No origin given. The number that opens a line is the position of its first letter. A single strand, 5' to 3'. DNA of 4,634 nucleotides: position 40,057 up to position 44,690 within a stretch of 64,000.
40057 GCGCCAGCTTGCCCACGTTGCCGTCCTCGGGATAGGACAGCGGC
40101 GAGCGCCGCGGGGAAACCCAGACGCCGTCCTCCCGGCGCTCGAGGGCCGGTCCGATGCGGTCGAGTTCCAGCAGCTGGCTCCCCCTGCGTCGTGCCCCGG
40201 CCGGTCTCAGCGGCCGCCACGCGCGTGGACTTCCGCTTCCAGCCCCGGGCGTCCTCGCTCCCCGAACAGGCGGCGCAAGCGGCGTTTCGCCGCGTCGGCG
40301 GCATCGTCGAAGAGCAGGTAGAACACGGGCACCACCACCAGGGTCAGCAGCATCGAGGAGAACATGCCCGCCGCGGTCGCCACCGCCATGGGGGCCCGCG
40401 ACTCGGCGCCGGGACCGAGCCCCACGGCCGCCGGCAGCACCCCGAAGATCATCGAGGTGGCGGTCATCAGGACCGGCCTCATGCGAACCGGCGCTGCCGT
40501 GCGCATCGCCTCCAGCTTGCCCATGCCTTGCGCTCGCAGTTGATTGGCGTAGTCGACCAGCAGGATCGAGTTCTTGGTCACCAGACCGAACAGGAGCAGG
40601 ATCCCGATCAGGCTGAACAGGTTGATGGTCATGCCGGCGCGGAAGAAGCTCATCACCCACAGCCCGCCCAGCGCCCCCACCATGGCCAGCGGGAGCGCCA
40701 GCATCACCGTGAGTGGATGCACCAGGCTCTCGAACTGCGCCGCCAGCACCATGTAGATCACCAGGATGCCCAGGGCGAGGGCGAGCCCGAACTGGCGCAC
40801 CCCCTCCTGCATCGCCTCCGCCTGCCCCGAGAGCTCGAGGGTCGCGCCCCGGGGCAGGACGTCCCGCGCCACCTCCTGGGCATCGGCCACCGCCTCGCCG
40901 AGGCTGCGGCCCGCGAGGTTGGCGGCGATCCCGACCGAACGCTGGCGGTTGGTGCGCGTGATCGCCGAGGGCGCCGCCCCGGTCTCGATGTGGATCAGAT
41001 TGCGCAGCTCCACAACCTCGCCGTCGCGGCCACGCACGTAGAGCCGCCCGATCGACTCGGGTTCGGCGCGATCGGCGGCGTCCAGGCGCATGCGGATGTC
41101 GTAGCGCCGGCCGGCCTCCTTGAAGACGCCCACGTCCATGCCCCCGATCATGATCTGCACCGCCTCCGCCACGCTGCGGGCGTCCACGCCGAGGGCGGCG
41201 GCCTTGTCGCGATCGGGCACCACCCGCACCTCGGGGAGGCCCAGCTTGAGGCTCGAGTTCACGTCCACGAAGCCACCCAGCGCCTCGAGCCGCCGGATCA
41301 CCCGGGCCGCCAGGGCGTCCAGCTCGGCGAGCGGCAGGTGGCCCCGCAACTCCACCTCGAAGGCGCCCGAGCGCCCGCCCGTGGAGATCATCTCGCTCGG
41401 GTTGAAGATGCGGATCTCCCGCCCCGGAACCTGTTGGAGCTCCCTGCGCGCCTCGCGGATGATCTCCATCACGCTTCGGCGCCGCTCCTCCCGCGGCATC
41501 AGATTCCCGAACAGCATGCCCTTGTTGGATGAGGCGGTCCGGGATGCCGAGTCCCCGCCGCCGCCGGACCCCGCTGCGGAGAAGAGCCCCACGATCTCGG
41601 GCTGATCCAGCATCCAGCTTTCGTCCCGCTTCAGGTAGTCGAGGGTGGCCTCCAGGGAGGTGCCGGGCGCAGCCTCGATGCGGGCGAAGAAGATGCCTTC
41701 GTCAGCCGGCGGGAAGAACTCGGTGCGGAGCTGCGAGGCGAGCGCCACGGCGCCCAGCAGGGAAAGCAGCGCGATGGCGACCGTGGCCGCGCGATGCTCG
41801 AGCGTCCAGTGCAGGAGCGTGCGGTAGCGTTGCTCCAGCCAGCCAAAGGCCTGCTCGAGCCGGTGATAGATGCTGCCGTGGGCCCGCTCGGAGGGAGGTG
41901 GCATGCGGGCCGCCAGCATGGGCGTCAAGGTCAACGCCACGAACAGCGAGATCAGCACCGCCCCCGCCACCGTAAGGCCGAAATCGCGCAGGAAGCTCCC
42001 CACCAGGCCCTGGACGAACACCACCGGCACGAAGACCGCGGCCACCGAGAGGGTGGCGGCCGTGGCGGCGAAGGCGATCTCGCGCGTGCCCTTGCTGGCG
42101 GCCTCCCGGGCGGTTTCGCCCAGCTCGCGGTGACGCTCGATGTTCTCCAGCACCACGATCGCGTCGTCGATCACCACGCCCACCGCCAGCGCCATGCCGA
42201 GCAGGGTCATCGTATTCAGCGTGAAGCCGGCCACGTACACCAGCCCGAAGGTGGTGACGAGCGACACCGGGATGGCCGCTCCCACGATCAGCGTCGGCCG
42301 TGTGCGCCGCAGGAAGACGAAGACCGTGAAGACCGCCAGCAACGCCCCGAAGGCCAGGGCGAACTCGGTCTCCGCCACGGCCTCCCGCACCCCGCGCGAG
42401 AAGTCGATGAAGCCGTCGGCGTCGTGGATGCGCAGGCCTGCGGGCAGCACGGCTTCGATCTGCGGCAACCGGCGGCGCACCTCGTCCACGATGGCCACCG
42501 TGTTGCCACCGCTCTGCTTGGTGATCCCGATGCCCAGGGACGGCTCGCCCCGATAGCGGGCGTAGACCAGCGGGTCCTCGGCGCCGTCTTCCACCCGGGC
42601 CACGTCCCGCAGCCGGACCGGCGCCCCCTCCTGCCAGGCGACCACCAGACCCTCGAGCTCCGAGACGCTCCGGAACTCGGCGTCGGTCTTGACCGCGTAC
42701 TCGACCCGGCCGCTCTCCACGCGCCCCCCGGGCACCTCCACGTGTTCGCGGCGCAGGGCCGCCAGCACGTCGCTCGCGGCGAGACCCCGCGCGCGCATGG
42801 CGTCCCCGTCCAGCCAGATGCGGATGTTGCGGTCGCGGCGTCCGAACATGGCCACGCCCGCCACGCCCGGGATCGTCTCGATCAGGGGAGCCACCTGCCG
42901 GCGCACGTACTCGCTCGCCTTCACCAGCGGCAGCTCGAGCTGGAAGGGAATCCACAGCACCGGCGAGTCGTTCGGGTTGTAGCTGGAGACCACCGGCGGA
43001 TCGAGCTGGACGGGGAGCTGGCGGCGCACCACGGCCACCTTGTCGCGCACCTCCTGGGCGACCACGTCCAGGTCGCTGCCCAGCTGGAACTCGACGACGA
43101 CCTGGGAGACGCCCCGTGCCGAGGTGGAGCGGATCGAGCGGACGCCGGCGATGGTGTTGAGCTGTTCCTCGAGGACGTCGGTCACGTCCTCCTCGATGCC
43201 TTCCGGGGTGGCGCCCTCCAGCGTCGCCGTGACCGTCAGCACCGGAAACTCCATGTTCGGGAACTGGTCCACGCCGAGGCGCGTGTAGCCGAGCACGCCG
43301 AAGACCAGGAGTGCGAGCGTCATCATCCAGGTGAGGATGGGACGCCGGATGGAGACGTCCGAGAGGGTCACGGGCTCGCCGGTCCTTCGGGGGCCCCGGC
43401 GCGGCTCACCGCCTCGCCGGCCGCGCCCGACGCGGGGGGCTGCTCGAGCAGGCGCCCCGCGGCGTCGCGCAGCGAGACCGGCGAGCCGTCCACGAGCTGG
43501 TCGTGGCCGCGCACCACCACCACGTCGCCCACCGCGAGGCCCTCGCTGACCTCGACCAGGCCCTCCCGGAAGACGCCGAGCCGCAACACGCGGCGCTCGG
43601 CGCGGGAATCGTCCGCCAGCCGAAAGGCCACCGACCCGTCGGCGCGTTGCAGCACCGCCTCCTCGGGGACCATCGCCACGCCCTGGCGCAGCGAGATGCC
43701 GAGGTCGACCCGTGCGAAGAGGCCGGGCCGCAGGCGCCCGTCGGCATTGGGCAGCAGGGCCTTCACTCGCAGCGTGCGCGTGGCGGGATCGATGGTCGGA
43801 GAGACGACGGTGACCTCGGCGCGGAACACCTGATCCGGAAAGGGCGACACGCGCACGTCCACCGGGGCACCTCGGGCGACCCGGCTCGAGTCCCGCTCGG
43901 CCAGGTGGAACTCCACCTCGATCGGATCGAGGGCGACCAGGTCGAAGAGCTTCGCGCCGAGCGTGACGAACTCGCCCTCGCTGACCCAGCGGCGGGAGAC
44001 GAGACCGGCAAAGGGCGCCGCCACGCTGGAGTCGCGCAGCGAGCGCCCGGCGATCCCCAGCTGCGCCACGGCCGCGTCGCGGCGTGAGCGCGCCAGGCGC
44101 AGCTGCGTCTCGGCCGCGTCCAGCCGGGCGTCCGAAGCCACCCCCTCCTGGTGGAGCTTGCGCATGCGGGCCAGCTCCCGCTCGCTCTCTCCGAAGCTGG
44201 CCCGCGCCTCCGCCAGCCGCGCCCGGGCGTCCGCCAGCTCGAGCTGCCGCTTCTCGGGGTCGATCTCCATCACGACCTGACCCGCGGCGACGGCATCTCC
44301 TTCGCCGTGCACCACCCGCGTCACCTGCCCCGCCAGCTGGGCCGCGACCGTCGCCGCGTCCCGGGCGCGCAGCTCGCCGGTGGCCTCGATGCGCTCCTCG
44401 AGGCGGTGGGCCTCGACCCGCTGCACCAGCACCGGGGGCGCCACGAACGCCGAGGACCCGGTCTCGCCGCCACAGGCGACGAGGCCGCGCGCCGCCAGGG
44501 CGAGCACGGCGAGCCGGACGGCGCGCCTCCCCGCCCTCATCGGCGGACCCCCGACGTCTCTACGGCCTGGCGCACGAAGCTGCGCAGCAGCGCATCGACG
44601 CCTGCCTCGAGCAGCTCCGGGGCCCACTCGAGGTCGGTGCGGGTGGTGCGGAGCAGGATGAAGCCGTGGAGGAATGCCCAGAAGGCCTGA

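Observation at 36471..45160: TetR-controlled RND pump runs without a break into an Arn-like Und-P aminosugar module (MTase-GT2-WecD-WecE)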

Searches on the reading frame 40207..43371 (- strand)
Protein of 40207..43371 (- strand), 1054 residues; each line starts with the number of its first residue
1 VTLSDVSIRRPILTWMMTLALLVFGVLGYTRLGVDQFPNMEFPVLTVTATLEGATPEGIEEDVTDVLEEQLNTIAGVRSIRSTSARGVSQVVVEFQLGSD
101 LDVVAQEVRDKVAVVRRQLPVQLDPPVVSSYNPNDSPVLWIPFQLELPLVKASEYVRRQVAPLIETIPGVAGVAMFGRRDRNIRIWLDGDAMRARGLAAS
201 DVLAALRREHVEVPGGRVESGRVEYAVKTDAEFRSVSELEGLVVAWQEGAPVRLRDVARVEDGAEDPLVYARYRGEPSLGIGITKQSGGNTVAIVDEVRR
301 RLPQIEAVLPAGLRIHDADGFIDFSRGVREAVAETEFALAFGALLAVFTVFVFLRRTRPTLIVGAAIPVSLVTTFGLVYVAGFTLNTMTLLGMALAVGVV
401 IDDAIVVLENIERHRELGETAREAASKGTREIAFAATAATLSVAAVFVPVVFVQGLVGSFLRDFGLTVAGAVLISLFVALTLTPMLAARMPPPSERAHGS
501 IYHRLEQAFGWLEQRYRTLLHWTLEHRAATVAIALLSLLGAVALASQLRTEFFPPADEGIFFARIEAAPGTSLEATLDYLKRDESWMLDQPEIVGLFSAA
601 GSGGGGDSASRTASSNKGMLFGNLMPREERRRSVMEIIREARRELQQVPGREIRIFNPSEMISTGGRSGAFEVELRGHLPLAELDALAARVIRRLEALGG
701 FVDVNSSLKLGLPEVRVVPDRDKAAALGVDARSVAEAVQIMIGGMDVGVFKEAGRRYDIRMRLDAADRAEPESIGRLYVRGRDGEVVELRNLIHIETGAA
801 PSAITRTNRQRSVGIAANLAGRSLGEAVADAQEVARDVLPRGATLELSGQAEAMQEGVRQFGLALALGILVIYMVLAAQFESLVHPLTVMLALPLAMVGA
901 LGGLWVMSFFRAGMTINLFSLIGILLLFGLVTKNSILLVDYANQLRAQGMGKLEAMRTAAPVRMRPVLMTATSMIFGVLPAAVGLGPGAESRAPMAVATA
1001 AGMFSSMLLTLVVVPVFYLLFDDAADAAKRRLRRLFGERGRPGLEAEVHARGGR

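Call 7: search_protein_families(library=pfam, proteins=[window:40207-43371:-], max_evalue=0.01)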
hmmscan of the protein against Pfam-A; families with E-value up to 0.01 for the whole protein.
window:40207-43371:- (1054 aa): 2 families
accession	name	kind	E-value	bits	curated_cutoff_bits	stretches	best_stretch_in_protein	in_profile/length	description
PF00873.25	ACR_tran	-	8.5e-277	921.3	28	1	4-1022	2-1021/1021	AcrB/AcrD/AcrF family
PF03176.21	MMPL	-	9.4e-16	58.1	20.5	2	328-488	137-300/333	MMPL family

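Call 8: search_protein_families(library=ncbifam, proteins=[window:40207-43371:-], max_evalue=0.001)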
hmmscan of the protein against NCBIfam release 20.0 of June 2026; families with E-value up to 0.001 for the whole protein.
window:40207-43371:- (1054 aa): 19 families
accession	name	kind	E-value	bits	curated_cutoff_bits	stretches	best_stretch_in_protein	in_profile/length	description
NF033617.1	RND_permease_2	subfamily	2.1e-276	919.8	1250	1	4-1022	1-1008/1009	multidrug efflux RND transporter permease subunit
NF000282.2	RND_permease_1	subfamily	1.3e-201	672.2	1250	1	7-1021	4-1027/1029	multidrug efflux RND transporter permease subunit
TIGR00915.1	2A0602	subfamily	7.7e-184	613.4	940.35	1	4-1022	2-1029/1050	efflux RND transporter permease subunit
NF007133.0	PRK09579.1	equivalog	5.3e-181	603.6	1763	1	1-1027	1-1008/1017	multidrug efflux RND transporter permease subunit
NF007905.0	PRK10614.1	equivalog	3.1e-174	581.3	1774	1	6-1030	6-1017/1025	multidrug efflux RND transporter permease subunit MdtC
NF007798.0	PRK10503.1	equivalog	5.7e-171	570.5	1584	1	6-1034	15-1035/1040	MdtB/MuxB family multidrug efflux RND transporter permease subunit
NF007842.1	PRK10555.1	equivalog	3.1e-138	462.3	1854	1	6-1021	4-1026/1036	multidrug efflux RND transporter permease AcrD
NF007131.0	PRK09577.1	equivalog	4.6e-131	438.5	1768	1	7-1031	5-1032/1045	multidrug efflux RND transporter permease subunit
TIGR00914.1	2A0601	subfamily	1.6e-126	423.5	701.45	1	6-1023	8-1037/1051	CusA/CzcA family heavy metal efflux RND transporter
NF000037.1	RND_perm_OqxB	exception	1.6e-123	413.6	2200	1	1-1020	1-1033/1050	multidrug efflux RND transporter permease subunit OqxB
NF011706.2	PRK15127.1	equivalog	2.2e-120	403.3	2150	1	6-1020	4-1028/1049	multidrug efflux RND transporter permease subunit AcrB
NF009583.0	PRK13024.1-3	subfamily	2.1e-08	32.7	721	1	330-552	276-492/755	protein translocase subunit SecDF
TIGR00921.1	2A067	subfamily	3.8e-08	31.8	351.9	1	339-544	198-410/733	hydrophobe/amphiphile efflux-3 (HAE3) family transporter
TIGR00916.1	2A0604s01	subfamily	1.5e-07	31.2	148.6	1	340-480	94-231/231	SecD/SecF family protein translocase subunit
TIGR00833.1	actII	subfamily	3.4e-07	29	874.7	1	292-487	134-329/910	MMPL family RND transporter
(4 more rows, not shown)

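Call 49: find_homologous_proteins(query=window:40207-43371:-, max_evalue=1e-100)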
Query window:40207-43371:- (1054 aa): 7762 proteins with E <= 1e-100 among 8000 candidates; the best 120 are listed.
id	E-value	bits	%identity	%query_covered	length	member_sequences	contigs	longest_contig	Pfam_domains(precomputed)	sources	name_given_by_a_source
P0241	0.0e+0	2254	100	100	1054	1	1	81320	PF03176.22,PF00873.26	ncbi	-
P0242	0.0e+0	1750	78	99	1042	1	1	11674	PF03176.22,PF00873.26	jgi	jgi:HAE1 family hydrophobic/amphiphilic exporter-1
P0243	0.0e+0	1747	77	99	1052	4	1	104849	PF03176.22,PF00873.26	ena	-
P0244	0.0e+0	1739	77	98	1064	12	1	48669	PF03176.22,PF00873.26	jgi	-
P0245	0.0e+0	1733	75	98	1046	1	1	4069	PF03176.22,PF02355.23,PF00873.26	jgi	-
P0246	0.0e+0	1732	76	99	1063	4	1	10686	PF03176.22,PF00873.26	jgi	jgi:HAE1 family hydrophobic/amphiphilic exporter-1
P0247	0.0e+0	1731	76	98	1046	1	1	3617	PF03176.22,PF02355.23,PF00873.26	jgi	jgi:HAE1 family hydrophobic/amphiphilic exporter-1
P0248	0.0e+0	1729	76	98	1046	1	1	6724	PF03176.22,PF02355.23,PF00873.26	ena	-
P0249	0.0e+0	1729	76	99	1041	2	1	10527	PF03176.22,PF02355.23,PF00873.26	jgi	jgi:HAE1 family hydrophobic/amphiphilic exporter-1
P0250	0.0e+0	1728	76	99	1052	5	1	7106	PF03176.22,PF00873.26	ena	-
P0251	0.0e+0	1728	76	98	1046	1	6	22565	PF03176.22,PF02355.23,PF00873.26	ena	-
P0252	0.0e+0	1727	76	98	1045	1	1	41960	PF03176.22,PF02355.23,PF00873.26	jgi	jgi:hydrophobic/amphiphilic exporter-1 (mainly G- bacteria), HAE1 family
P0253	0.0e+0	1727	76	99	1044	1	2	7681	PF03176.22,PF00873.26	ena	-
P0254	0.0e+0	1725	76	98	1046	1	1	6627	PF03176.22,PF02355.23,PF00873.26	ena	-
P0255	0.0e+0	1725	76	99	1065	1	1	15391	PF03176.22,PF00873.26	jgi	jgi:hydrophobe/amphiphile efflux-1 (HAE1) family protein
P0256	0.0e+0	1723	76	99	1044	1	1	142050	PF03176.22,PF02355.23,PF00873.26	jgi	jgi:HAE1 family hydrophobic/amphiphilic exporter-1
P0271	0.0e+0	1686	78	99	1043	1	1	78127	PF03176.22,PF02355.23,PF00873.26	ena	-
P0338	0.0e+0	1530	69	98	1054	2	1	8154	PF03176.22,PF00873.26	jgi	jgi:HAE1 family hydrophobic/amphiphilic exporter-1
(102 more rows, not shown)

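Call 50: find_encoding_contigs(protein=P0243, flank=8000, max_places=1)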
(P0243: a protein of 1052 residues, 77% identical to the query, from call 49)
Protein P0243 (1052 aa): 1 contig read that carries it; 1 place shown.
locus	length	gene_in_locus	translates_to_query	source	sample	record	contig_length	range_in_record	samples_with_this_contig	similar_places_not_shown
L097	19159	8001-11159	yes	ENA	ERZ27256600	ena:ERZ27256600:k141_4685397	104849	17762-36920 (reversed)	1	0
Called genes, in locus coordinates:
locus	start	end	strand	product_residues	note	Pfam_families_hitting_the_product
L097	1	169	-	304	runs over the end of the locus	PF00561:Abhydrolase_1, PF12146:Hydrolase_4, PF12697:Abhydrolase_6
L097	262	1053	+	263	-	PF07238:PilZ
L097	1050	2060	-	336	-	PF01408:GFO_IDH_MocA, PF22725:GFO_IDH_MocA_C3, PF02894:GFO_IDH_MocA_C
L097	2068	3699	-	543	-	PF05977:MFS_3, PF07690:MFS_1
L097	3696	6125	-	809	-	PF00933:Glyco_hydro_3, PF01915:Glyco_hydro_3_C, PF07691:PA14, PF14310:Fn3-like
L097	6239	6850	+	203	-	PF00440:TetR_N, PF13305:TetR_C_33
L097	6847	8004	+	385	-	PF25917:BSH_RND, PF25944:Beta-barrel_RND (weak), PF25954:Beta-barrel_RND_2, PF25967:RND-MFP_C (weak), PF25989:YknX_C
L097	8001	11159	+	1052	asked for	PF00873:ACR_tran, PF03176:MMPL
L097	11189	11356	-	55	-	PF00561:Abhydrolase_1 (weak), PF12146:Hydrolase_4 (weak)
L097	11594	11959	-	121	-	PF21006:NHase_beta_N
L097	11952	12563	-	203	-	PF02979:NHase_alpha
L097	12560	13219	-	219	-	PF21006:NHase_beta_N, PF02211:NHase_beta_C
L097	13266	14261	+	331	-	PF00561:Abhydrolase_1, PF12146:Hydrolase_4, PF12697:Abhydrolase_6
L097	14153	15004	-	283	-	PF13191:AAA_16 (faint), PF13401:AAA_22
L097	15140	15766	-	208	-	PF20408:Abhydrolase_11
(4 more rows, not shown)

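Call 51: find_encoding_contigs(protein=P0271, flank=8000, max_places=1)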
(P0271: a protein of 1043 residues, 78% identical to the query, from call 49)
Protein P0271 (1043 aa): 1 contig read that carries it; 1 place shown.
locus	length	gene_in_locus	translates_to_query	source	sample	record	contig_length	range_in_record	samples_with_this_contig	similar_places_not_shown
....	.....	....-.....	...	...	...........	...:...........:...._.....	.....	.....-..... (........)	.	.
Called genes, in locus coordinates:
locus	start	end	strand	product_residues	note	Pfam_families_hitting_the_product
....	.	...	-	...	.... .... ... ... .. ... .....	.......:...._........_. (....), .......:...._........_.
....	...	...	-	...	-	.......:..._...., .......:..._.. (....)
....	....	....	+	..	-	-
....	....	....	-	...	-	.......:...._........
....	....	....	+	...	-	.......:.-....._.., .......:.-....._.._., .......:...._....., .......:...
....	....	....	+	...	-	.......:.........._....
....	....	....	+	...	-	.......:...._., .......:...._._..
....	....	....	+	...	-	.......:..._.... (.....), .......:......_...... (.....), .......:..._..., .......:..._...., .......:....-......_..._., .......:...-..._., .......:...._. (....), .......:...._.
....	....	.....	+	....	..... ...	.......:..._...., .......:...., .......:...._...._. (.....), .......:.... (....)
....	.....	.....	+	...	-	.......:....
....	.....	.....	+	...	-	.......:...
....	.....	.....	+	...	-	-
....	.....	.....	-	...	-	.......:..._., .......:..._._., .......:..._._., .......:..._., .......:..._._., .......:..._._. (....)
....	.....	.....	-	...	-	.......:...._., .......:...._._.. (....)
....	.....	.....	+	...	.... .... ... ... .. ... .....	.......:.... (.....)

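Call 52: find_encoding_contigs(protein=P0256, flank=8000, max_places=1)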
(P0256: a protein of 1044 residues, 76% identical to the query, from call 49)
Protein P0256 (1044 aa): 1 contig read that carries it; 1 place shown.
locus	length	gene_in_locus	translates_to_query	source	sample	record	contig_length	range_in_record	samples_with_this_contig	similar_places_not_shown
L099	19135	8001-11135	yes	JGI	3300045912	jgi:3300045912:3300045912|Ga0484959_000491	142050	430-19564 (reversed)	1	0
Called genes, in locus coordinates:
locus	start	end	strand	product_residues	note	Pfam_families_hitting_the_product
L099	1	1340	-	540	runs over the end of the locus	PF05977:MFS_3, PF07690:MFS_1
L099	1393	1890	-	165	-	PF03358:FMN_red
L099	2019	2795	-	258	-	PF02678:Pirin, PF07883:Cupin_2 (faint), PF17954:Pirin_C_2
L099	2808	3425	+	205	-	PF00126:HTH_1, PF03466:LysR_substrate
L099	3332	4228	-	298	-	PF14310:Fn3-like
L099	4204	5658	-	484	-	PF00933:Glyco_hydro_3, PF01915:Glyco_hydro_3_C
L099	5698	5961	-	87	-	-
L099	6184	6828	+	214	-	PF00440:TetR_N, PF13305:TetR_C_33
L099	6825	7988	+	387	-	PF25917:BSH_RND, PF25954:Beta-barrel_RND_2, PF25967:RND-MFP_C (weak), PF25989:YknX_C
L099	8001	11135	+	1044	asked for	PF00873:ACR_tran, PF03176:MMPL, PF02355:SecD_SecF_C (faint), PF03176:MMPL (weak)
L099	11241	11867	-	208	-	-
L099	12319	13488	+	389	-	PF00296:Bac_luciferase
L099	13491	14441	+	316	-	PF00389:2-Hacid_dh, PF02826:2-Hacid_dh_C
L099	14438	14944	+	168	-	PF02643:DUF192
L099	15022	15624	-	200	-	PF02798:GST_N, PF13417:GST_N_3, PF13409:GST_N_2, PF00043:GST_C (weak), PF13410:GST_C_2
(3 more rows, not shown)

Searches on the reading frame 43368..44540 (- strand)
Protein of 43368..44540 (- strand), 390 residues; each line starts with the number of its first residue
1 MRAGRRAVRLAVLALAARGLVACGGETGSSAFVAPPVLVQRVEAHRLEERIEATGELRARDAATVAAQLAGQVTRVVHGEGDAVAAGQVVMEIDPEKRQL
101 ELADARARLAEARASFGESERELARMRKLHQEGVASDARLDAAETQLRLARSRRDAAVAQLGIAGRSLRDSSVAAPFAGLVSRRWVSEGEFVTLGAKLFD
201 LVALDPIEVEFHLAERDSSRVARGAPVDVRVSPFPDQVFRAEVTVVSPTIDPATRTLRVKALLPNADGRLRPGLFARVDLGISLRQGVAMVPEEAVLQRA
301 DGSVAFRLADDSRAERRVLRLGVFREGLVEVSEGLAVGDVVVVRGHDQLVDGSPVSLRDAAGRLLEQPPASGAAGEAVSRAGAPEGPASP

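Call 7: search_protein_families(library=pfam, proteins=[window:43368-44540:-], max_evalue=0.01)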
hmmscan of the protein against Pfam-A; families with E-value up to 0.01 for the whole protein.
window:43368-44540:- (390 aa): 4 families
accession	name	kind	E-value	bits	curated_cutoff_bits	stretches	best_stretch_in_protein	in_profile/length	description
PF16576.10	HlyD_D23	-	2.7e-35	122.1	30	1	47-276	2-214/214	Barrel-sandwich domain of CusB or HlyD membrane-fusion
PF13437.12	HlyD_3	-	3.9e-21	76.2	22.2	1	173-273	2-106/106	HlyD family secretion protein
PF00364.28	Biotin_lipoyl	-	0.00076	19.7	22.1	0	64-93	44-73/73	Biotin-requiring enzyme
PF13533.13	Biotin_lipoyl_2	-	0.0033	17.7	29.8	0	64-94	2-32/32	Biotin-lipoyl like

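Call 8: search_protein_families(library=ncbifam, proteins=[window:43368-44540:-], max_evalue=0.001)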
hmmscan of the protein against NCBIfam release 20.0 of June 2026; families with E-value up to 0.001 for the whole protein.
window:43368-44540:- (390 aa): 26 families (the best 25 are shown)
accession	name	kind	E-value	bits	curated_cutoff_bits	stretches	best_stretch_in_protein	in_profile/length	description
TIGR01730.1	RND_mfp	subfamily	1.5e-78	264.1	94.9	1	37-357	1-321/322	efflux RND transporter periplasmic adaptor subunit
TIGR00999.1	8a0102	subfamily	4.7e-44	150.5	319.3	1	81-346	1-267/271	CzcB/NccB family metal efflux transporter periplasmic adaptor subunit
NF008589.1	PRK11556.1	equivalog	6.5e-37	127.4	391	1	31-357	53-387/392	MdtA/MuxA family multidrug efflux RND transporter periplasmic adaptor subunit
NF045904.1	RND-peri-MexE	equivalog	1.8e-35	122.6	714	1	6-356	6-367/390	multidrug efflux RND transporter periplasmic adaptor subunit MexE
NF033138.2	RND-peri-MexC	equivalog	3.6e-28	98.8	625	1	6-358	5-372/375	MexC family multidrug efflux RND transporter periplasmic adaptor subunit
NF007132.1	PRK09578.1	equivalog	3.1e-22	78.9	512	2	7-213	8-218/396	MexX/AxyX family multidrug efflux RND transporter periplasmic adaptor subunit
NF000272.2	OqxA_adapt_sub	exception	1.5e-21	76.8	835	1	19-357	23-379/391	multidrug efflux RND transporter periplasmic adaptor subunit OqxA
NF007362.0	PRK09859.1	equivalog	3.6e-21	75.7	738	1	11-350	9-364/385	multidrug transporter subunit MdtE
TIGR00998.1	8a0101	subfamily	1.1e-19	70.5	390.8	2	157-256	191-285/334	EmrA/EmrK family multidrug efflux transporter periplasmic adaptor subunit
NF011604.1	PRK15030.1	equivalog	2.4e-18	66.3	765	2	35-220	38-225/397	multidrug efflux RND transporter periplasmic adaptor subunit AcrA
NF008606.0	PRK11578.1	equivalog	3.7e-17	62.5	342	1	40-344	39-363/371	macrolide transporter subunit MacA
NF033834.1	RND_adapt_MexA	exception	6.6e-17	61.7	750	2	7-210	8-199/373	multidrug efflux RND transporter periplasmic adaptor subunit MexA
NF045680.1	DiMtlExpIhpB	equivalog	5.6e-16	58.4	450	1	166-343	133-308/326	divalent metal ion exporter adaptor subunit IhpB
NF007785.0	PRK10476.1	equivalog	6.8e-15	54.7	376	2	151-255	189-293/347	multidrug transporter subunit MdtN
NF002939.0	PRK03598.1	equivalog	7.6e-15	54.9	393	2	150-271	184-305/332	secretion protein HlyD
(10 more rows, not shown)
